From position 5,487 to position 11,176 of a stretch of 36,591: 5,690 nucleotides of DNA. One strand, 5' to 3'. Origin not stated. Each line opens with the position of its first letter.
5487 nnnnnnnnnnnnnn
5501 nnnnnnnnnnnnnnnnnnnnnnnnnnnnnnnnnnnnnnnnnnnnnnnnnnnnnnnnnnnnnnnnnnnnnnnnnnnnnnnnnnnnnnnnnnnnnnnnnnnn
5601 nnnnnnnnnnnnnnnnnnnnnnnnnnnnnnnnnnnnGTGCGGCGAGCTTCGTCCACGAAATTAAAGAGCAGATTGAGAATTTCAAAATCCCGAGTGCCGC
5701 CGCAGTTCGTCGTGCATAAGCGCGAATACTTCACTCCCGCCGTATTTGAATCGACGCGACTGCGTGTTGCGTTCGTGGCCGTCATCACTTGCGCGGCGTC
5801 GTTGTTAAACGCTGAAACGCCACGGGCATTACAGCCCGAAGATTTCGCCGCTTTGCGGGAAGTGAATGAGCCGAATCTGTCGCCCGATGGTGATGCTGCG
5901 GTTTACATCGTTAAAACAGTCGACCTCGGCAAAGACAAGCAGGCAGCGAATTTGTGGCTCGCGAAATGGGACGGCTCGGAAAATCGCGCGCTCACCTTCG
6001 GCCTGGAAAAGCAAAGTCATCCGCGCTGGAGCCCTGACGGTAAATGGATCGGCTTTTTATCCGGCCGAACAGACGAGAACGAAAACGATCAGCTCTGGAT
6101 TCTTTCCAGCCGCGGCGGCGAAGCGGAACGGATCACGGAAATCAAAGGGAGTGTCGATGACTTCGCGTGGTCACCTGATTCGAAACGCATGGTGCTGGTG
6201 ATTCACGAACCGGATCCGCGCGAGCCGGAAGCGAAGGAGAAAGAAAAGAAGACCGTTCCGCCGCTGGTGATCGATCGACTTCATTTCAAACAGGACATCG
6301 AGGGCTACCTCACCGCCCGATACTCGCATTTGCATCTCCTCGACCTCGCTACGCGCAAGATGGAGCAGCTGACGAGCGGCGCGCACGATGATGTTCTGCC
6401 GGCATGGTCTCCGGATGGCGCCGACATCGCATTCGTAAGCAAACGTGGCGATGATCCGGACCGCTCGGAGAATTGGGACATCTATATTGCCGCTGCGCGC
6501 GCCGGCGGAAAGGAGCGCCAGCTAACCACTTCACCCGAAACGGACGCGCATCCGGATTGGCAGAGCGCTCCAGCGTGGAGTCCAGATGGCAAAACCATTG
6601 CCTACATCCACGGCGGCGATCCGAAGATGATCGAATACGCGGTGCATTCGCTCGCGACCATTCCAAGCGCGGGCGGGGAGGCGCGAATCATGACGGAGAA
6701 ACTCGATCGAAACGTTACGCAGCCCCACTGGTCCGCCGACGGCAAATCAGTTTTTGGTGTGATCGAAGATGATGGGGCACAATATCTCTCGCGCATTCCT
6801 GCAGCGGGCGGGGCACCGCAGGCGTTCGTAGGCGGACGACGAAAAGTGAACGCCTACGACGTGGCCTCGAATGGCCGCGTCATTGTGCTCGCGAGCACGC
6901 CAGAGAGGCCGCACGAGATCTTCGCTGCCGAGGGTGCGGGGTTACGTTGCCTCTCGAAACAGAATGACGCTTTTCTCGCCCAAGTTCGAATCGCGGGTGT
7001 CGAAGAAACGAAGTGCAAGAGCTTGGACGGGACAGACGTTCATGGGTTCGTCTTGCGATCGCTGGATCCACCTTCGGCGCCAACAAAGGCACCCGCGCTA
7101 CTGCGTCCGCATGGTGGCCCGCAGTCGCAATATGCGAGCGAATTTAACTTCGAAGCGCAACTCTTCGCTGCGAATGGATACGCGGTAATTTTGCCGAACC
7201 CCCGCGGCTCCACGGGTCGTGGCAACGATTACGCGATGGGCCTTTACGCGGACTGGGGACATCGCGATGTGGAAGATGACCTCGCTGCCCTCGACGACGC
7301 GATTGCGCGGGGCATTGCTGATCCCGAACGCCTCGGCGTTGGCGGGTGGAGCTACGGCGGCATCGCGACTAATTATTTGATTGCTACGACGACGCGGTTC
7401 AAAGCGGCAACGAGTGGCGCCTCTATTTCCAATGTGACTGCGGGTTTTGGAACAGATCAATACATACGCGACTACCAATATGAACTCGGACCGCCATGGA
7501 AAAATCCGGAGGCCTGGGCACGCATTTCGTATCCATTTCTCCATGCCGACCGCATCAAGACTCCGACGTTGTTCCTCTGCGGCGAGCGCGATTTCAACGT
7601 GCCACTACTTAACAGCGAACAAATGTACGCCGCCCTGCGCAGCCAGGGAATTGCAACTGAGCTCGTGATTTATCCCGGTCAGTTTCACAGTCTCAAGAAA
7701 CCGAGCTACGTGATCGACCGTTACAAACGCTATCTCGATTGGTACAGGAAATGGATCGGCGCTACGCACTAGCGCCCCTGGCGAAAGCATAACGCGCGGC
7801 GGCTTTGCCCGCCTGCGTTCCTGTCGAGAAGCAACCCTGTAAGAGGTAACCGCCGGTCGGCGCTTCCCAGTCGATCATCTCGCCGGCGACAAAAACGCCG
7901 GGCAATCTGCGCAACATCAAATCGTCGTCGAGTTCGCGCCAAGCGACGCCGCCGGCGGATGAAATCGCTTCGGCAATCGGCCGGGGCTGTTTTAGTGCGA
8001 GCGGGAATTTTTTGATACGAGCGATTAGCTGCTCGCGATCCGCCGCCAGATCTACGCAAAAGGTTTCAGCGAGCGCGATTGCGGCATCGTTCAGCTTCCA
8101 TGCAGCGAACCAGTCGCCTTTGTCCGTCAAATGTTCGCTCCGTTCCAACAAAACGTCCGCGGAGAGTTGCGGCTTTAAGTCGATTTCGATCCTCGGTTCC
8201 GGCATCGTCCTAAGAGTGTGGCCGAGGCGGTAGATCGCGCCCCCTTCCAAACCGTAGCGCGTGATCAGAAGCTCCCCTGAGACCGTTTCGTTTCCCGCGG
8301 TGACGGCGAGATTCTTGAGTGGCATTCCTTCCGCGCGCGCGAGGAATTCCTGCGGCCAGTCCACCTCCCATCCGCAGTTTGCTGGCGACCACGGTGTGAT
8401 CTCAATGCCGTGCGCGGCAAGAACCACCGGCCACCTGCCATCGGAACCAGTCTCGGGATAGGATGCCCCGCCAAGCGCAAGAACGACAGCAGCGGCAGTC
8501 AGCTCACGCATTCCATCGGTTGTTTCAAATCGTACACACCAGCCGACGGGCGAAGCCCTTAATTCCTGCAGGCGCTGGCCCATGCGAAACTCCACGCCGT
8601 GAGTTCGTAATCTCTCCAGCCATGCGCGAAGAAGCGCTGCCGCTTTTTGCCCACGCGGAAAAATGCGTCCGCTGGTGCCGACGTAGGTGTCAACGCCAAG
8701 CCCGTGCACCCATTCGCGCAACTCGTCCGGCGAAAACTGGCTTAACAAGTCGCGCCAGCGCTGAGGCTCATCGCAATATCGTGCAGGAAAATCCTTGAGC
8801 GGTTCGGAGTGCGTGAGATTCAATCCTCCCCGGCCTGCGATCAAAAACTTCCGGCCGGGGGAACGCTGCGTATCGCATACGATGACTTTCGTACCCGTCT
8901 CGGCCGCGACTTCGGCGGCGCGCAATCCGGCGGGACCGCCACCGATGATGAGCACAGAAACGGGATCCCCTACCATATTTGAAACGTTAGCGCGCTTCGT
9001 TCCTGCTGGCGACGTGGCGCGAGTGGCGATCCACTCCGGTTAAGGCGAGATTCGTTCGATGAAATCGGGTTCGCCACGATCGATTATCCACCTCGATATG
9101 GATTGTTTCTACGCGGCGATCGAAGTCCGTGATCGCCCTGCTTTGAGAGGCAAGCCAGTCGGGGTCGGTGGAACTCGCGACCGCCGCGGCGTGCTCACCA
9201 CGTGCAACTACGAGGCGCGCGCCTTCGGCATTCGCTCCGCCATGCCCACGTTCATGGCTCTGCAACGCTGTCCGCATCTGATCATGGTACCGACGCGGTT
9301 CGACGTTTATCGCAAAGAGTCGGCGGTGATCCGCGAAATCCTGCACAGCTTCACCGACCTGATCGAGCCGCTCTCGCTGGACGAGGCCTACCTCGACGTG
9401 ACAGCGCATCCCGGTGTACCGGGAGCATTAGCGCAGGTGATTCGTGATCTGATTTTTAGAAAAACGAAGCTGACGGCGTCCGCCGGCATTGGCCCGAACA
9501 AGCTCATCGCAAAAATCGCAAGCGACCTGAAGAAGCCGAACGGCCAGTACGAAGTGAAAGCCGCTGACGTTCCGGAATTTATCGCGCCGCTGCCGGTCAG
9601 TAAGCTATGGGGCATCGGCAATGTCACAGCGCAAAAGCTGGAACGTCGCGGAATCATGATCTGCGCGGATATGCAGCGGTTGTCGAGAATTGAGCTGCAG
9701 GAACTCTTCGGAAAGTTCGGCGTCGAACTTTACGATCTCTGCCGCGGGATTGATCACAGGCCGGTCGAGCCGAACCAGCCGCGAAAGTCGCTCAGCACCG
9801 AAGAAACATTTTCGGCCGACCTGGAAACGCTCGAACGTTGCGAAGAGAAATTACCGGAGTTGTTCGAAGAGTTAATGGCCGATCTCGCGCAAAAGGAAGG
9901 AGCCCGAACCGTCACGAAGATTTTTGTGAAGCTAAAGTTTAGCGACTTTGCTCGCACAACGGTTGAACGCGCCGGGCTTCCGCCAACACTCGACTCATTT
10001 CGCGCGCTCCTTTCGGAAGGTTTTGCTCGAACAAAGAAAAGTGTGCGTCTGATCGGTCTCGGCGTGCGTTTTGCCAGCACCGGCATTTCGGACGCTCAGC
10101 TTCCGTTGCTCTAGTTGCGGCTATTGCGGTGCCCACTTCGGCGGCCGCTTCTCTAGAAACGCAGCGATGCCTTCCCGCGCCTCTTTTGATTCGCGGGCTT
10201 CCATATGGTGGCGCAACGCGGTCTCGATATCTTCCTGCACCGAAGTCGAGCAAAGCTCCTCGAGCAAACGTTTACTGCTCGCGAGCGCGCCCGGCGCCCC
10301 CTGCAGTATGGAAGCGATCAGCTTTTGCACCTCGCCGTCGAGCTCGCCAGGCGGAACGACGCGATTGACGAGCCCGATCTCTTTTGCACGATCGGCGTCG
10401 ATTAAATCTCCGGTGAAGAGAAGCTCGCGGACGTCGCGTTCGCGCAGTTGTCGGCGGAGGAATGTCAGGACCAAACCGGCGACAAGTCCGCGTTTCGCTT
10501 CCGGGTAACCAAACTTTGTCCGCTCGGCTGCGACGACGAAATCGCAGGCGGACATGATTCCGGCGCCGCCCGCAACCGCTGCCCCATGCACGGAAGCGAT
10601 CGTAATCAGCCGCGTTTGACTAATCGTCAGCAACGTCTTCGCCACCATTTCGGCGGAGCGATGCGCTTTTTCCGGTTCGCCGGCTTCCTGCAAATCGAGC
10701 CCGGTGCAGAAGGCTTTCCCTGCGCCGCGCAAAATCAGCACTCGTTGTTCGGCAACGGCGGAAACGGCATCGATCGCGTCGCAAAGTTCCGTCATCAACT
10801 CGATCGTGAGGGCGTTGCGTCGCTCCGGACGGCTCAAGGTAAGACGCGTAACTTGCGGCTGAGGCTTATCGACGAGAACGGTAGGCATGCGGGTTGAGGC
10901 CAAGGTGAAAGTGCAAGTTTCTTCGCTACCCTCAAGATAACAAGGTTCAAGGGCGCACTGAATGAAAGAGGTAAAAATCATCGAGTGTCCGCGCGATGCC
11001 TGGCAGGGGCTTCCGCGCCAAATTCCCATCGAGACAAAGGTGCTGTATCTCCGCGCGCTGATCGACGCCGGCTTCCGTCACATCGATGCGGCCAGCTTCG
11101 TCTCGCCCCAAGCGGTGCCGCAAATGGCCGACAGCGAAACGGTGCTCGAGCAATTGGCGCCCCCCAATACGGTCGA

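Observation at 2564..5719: Whole 2-oxoacid dehydrogenase catalytic chain (E1alpha-E1beta-lipoyl-E2 core) fused into one 1051-aa protein, with no subunit-binding domain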

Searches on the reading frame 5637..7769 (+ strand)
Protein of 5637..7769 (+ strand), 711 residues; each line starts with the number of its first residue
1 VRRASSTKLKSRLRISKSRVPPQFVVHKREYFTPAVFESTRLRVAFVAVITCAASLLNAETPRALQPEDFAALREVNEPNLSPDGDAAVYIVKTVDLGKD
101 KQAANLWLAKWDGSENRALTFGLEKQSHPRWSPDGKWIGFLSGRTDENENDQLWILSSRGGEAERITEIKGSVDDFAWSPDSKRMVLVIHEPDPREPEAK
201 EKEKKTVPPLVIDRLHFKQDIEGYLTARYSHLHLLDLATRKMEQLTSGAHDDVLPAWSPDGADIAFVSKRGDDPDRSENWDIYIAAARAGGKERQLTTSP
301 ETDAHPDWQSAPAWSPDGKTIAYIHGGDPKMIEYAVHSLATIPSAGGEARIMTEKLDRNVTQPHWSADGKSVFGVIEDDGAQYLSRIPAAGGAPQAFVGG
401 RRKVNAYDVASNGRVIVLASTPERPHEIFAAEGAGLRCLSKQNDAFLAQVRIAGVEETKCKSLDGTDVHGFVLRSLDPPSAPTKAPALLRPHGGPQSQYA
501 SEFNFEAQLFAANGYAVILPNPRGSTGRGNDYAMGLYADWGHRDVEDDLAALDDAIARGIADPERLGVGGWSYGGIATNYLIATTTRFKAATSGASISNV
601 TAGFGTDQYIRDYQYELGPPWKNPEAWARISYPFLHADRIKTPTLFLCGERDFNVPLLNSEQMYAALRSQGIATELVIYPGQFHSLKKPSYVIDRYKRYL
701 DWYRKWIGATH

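Call 9: search_protein_families(library=pfam, proteins=[window:5637-7769:+], max_evalue=0.001)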
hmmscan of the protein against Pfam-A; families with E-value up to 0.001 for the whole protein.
window:5637-7769:+ (711 aa): 11 families
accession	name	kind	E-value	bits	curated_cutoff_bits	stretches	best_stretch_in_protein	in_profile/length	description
PF00326.27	Peptidase_S9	-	4.9e-48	163.9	22.6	1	502-709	2-212/213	Prolyl oligopeptidase family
PF07676.18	PD40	-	3.4e-25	87.8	20.9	3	243-284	2-38/38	WD40-like Beta Propeller Repeat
PF00930.27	DPPIV_N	-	4.9e-12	45.7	22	1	232-325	25-119/354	Dipeptidyl peptidase IV (DPP IV) N-terminal region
PF02129.25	Peptidase_S15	-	1e-08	35.6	23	1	480-602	14-134/262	X-Pro dipeptidyl-peptidase (S15 family)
PF01738.24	DLH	-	1.1e-08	35.4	21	1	508-690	35-192/217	Dienelactone hydrolase family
PF00561.26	Abhydrolase_1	-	1.9e-06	28.2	25.8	1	486-607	1-112/245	alpha/beta hydrolase fold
PF12146.15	Hydrolase_4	-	2.6e-06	27.4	27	1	636-686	186-234/239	Serine aminopeptidase, S33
PF25174.1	Beta-prop_THOC3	-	6.4e-06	25.8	305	0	125-188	90-147/272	THOC3 beta-propeller domain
PF03959.19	FSH1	-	3.4e-05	24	21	1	565-682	102-198/211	Serine hydrolase (FSH1)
PF10647.15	Gmad1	-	0.00018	21.9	20.5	0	310-396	26-102/251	Lipoprotein LpqB beta-propeller domain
PF12697.13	Abhydrolase_6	-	0.00027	22.1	26.3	1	492-591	5-84/217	Alpha/beta hydrolase family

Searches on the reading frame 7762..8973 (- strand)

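Call 9: search_protein_families(library=pfam, proteins=[window:7762-8973:-], max_evalue=0.001)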
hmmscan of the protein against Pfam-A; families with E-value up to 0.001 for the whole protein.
window:7762-8973:- (403 aa): 11 families
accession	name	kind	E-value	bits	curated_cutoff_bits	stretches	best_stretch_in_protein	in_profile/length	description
PF03486.20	HI0933_like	-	1e-67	228.6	50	1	6-390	2-243/244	HI0933-like protein Rossmann domain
PF22780.1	HI0933_like_1st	-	2e-16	60.7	27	1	197-278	2-90/165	HI0933-like protein barrel and H2TH domain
PF01266.30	DAO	-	2.4e-09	37.6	27.9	1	48-175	87-209/353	FAD dependent oxidoreductase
PF00890.30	FAD_binding_2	-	3.8e-09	36.7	20.4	1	7-59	2-53/414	FAD binding domain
PF07992.20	Pyr_redox_2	-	7.7e-09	35.8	26.1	1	6-39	2-36/291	Pyridine nucleotide-disulphide oxidoreductase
PF00070.33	Pyr_redox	-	3.3e-06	28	22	0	6-41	1-36/82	Pyridine nucleotide-disulphide oxidoreductase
PF12831.13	FAD_oxidored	-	1.9e-05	24.6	27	1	7-163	2-140/416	FAD dependent oxidoreductase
PF01262.27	AlaDh_PNT_C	-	5.4e-05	23.2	23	1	4-37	28-61/214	Alanine dehydrogenase/PNT, C-terminal domain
PF01134.28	GIDA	-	0.00018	21.2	22.1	0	7-33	2-28/391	Glucose inhibited division protein A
PF01494.25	FAD_binding_3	-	0.00023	20.9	22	1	5-39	2-36/349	FAD binding domain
PF13450.12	NAD_binding_8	-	0.00068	20.3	21.9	0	9-40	1-32/68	NAD(P)-binding Rossmann-like domain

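Call 11: search_protein_families(library=ncbifam, proteins=[window:7762-8973:-], max_evalue=1e-10)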
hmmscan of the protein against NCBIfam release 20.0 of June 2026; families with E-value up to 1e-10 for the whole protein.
window:7762-8973:- (403 aa): 2 families
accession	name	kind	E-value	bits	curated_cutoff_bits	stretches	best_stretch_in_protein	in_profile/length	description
TIGR03862.1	flavo_PP4765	subfamily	1.1e-116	389.8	242.65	1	28-395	2-374/376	TIGR03862 family flavoprotein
TIGR00275.1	TIGR00275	subfamily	4.5e-82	276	183.8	1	7-390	1-401/401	aminoacetone oxidase family FAD-binding enzyme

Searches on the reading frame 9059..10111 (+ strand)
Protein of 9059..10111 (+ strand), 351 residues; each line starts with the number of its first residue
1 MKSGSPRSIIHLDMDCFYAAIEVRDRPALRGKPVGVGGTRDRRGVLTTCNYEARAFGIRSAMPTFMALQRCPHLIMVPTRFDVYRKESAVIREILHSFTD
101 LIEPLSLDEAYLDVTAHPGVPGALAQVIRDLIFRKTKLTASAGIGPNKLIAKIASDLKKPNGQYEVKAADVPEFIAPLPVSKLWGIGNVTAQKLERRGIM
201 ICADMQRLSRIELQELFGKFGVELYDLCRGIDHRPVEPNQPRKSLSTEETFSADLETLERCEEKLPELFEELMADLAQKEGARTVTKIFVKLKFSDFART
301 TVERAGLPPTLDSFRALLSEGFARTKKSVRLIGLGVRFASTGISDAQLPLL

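Call 9: search_protein_families(library=pfam, proteins=[window:9059-10111:+], max_evalue=0.001)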
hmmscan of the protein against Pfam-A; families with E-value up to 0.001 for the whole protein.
window:9059-10111:+ (351 aa): 5 families
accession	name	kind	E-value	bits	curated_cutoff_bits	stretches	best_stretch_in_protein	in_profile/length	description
PF00817.25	IMS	-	9.2e-49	165.6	23.2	1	12-156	1-148/148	impB/mucB/samB family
PF21999.2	IMS_HHH_1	-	1e-12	48.8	27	1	183-232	3-53/53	DNA polymerase-iota, thumb domain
PF11799.13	IMS_C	-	1.7e-11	44.9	20.7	1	242-337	1-97/109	impB/mucB/samB family C-terminal domain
PF11798.14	IMS_HHH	-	1.2e-10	41.5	24.4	1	169-199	2-32/32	IMS family HHH motif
PF21704.3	POLH-Rev1_HhH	-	0.00052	20.6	27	1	178-231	1-56/56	DNApol eta/Rev1, HhH motif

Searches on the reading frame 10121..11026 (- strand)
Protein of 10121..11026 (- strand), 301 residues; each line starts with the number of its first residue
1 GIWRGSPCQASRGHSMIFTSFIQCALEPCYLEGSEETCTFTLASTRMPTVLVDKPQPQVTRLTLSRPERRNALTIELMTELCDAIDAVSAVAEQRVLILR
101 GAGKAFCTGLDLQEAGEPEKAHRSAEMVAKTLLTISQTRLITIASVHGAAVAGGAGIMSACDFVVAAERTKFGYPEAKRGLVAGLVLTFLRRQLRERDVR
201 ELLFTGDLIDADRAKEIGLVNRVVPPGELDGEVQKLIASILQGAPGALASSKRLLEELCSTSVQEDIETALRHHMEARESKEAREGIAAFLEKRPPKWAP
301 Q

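Call 9: search_protein_families(library=pfam, proteins=[window:10121-11026:-], max_evalue=0.001)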
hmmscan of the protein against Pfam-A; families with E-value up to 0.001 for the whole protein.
window:10121-11026:- (301 aa): 2 families
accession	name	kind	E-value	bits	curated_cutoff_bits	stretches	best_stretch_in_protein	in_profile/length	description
PF00378.25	ECH_1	-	5.6e-51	173.7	27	1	58-299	5-249/251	Enoyl-CoA hydratase/isomerase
PF16113.10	ECH_2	-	1.4e-25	91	27.2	1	60-232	2-180/335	Enoyl-CoA hydratase/isomerase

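Call 11: search_protein_families(library=ncbifam, proteins=[window:10121-11026:-], max_evalue=1e-10)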
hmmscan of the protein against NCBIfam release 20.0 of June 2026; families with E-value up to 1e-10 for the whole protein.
window:10121-11026:- (301 aa): 67 families (the best 25 are shown)
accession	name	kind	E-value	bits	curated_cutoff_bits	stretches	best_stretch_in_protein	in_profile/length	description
NF005675.0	PRK07468.1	equivalog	6.4e-54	183.4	350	1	47-299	3-260/262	crotonase/enoyl-CoA hydratase family protein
NF051848.1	EnCoAHydtEchA19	equivalog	1.4e-53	182.1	400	1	57-299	8-256/258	enoyl-CoA hydratase EchA19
NF006008.0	PRK08139.1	equivalog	1.9e-52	178.5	313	1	45-299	7-264/266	enoyl-CoA hydratase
NF006100.0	PRK08252.1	subfamily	2.4e-52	178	282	1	51-299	6-252/254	crotonase/enoyl-CoA hydratase family protein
NF005879.0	PRK07827.1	equivalog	1.4e-48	165.4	283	1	55-299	13-260/261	enoyl-CoA hydratase family protein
NF042430.2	EnCoAhydt_DpgD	equivalog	7.1e-48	163.3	400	1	57-299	5-256/258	enoyl-CoA-hydratase DpgD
NF046063.1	oxepin_alt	equivalog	3.2e-44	151.3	300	1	56-297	7-254/254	oxepin-CoA hydrolase, alternative type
NF004796.0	PRK06144.1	subfamily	3.3e-44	151.3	272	1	54-299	13-260/262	enoyl-CoA hydratase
NF004227.0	PRK05674.1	equivalog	7.1e-43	147.2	426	1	49-300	6-263/271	gamma-carboxygeranoyl-CoA hydratase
NF005864.0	PRK07799.1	equivalog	1.3e-42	145.9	316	1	46-299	6-264/266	crotonase/enoyl-CoA hydratase family protein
NF004781.0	PRK06127.1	subfamily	7.4e-42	143.9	291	1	49-298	11-266/269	enoyl-CoA hydratase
NF004840.0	PRK06190.1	equivalog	9.2e-42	143.4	253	1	49-287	4-244/260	enoyl-CoA hydratase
NF005700.0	PRK07511.1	subfamily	4.3e-41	141.2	274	1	53-298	7-258/260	enoyl-CoA hydratase family protein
NF005802.0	PRK07657.1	equivalog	3.3e-40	138.3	363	1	48-298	3-257/260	enoyl-CoA hydratase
NF006109.0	PRK08260.1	subfamily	5.2e-38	131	320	1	56-299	11-276/296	enoyl-CoA hydratase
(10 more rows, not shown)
